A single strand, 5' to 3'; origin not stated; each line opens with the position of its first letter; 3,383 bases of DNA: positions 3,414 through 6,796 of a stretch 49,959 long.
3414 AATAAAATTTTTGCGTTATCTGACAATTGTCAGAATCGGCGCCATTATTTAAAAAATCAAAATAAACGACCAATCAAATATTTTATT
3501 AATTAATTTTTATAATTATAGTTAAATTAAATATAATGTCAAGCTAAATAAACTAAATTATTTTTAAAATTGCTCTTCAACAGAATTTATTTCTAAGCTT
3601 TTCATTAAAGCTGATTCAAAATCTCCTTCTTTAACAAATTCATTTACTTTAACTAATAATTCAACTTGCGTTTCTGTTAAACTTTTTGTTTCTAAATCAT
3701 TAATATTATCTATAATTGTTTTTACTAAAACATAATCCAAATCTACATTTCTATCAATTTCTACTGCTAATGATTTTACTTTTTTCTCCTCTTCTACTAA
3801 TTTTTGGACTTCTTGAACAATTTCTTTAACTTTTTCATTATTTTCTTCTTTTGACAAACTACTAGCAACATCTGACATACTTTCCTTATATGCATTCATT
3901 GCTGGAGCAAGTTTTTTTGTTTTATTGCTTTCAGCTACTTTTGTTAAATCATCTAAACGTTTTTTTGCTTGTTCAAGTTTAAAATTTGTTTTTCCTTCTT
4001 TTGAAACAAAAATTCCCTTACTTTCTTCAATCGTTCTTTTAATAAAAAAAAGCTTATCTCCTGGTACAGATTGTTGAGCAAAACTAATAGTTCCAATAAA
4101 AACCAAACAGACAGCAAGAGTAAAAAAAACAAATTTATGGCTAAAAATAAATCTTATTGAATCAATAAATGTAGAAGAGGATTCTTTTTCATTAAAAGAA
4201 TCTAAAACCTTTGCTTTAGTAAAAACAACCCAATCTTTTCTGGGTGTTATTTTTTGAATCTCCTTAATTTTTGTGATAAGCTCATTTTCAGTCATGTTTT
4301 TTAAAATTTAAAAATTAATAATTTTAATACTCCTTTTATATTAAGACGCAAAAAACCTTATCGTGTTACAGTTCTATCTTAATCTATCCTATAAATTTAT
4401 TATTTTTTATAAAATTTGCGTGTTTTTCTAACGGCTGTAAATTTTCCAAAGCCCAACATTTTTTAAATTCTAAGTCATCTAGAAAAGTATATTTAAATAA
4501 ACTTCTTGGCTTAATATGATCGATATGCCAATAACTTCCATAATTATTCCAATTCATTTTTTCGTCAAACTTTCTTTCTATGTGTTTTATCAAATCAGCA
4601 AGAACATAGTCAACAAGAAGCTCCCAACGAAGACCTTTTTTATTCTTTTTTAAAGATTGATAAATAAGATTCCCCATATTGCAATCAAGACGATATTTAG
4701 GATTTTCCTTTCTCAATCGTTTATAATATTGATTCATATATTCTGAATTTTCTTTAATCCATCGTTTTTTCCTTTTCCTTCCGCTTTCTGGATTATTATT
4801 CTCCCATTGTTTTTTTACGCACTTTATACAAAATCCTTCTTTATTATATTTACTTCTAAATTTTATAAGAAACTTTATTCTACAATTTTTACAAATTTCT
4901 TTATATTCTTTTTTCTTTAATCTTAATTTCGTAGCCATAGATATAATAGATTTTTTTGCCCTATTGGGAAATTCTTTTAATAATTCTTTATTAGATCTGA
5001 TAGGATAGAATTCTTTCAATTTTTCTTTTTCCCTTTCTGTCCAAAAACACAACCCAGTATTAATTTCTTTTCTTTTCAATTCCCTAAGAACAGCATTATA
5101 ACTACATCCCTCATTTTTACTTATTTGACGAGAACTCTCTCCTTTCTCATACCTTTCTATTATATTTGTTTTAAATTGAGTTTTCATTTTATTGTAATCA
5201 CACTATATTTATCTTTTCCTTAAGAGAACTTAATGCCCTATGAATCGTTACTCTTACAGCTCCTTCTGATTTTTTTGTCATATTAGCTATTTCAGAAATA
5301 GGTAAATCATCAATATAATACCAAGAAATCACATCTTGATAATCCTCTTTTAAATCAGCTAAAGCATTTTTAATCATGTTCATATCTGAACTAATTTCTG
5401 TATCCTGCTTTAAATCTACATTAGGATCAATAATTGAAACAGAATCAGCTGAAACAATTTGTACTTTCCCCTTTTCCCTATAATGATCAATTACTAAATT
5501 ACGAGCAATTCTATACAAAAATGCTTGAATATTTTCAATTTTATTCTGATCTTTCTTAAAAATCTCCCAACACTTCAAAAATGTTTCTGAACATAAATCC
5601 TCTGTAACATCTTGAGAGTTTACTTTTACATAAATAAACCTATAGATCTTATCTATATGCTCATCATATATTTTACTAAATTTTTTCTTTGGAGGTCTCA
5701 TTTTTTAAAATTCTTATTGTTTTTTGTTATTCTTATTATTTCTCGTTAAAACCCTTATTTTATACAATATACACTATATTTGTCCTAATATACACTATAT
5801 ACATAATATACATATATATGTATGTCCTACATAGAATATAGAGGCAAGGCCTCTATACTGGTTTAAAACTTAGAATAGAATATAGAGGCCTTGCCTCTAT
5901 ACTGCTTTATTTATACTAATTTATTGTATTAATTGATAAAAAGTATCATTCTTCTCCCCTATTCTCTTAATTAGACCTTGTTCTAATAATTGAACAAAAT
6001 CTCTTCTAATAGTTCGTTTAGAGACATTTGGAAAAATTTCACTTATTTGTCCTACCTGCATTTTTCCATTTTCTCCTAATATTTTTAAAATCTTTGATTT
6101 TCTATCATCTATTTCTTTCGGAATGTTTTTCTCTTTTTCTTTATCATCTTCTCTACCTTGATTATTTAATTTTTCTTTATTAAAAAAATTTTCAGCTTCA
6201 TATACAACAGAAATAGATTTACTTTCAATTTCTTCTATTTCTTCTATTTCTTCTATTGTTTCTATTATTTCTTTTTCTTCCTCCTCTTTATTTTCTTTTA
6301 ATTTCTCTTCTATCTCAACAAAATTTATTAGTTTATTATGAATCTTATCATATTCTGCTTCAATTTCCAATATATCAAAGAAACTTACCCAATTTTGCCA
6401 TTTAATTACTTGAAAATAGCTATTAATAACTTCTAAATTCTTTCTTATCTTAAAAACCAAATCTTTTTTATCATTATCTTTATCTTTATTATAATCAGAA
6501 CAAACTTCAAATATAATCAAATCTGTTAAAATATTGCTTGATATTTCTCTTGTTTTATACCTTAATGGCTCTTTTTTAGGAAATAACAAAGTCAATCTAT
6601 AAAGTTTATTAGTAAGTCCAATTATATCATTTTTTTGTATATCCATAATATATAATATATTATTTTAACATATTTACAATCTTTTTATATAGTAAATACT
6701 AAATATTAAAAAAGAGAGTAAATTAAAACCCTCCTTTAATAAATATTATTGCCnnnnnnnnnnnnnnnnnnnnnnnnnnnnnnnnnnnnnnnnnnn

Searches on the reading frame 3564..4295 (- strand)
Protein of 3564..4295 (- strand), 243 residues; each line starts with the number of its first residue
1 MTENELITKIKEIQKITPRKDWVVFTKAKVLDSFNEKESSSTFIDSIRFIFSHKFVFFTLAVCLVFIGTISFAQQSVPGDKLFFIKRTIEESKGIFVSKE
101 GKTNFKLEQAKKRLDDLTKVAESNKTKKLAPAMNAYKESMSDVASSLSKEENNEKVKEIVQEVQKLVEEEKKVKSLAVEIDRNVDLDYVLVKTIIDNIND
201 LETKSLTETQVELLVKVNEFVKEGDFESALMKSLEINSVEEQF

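Call 111: search_protein_families(library=pfam, proteins=[window:3564-4295:-], max_evalue=0.001)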
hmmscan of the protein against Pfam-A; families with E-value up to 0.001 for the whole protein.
window:3564-4295:- (243 aa): 1 family
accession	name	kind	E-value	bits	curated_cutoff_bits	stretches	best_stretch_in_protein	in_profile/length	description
PF18915.5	DUF5667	-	1.2e-09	38.9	27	1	76-169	2-98/99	Domain of unknown function (DUF5667)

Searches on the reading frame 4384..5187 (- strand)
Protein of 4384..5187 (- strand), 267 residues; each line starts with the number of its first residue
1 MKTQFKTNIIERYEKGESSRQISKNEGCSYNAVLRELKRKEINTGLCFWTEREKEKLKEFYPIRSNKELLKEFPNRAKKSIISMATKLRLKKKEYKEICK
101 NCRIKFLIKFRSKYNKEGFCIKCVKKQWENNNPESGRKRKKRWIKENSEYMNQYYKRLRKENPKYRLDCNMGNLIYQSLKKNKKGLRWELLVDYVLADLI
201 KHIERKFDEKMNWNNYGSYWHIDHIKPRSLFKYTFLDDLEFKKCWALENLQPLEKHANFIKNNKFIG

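Call 111: search_protein_families(library=pfam, proteins=[window:4384-5187:-], max_evalue=0.001)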
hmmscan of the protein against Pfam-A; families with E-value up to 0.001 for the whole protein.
window:4384-5187:- (267 aa): 1 family
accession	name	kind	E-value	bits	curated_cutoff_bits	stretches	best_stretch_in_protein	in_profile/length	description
PF19575.5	HTH_58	-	0.00034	20.9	23.8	1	4-39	14-49/62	Helix-turn-helix domain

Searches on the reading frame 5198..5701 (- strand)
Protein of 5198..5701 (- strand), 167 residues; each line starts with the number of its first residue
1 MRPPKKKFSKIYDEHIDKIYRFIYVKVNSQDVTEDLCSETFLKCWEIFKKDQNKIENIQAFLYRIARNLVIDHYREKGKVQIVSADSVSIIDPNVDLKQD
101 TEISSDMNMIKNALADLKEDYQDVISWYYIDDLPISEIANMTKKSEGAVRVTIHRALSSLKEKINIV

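Call 111: search_protein_families(library=pfam, proteins=[window:5198-5701:-], max_evalue=0.001)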
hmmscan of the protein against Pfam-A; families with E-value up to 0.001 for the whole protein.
window:5198-5701:- (167 aa): 3 families
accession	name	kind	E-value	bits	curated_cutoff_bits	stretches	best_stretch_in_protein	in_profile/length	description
PF04542.20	Sigma70_r2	-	1.3e-11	44.5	24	1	11-78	1-69/71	Sigma-70 region 2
PF08281.18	Sigma70_r4_2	-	4.6e-11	42.6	25.7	1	109-159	3-53/54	Sigma-70, region 4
PF04545.22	Sigma70_r4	-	8.4e-10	38.5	24.1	1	113-162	1-50/50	Sigma-70, region 4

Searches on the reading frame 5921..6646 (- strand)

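Call 111: search_protein_families(library=pfam, proteins=[window:5921-6646:-], max_evalue=0.001)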
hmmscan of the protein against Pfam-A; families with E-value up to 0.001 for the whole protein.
window:5921-6646:- (241 aa): 4 families
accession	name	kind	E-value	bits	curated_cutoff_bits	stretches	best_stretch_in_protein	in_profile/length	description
PF08220.18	HTH_DeoR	-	5.2e-11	42.6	21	1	182-229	1-47/57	DeoR-like helix-turn-helix domain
PF08279.18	HTH_11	-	0.00018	21.7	25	1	182-224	1-43/55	HTH domain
PF01022.26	HTH_5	-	0.00026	21.3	22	1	180-227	1-46/47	Bacterial regulatory protein, arsR family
PF11274.14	DUF3074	-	0.00049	20.5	27.5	0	105-221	13-81/185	Protein of unknown function (DUF3074)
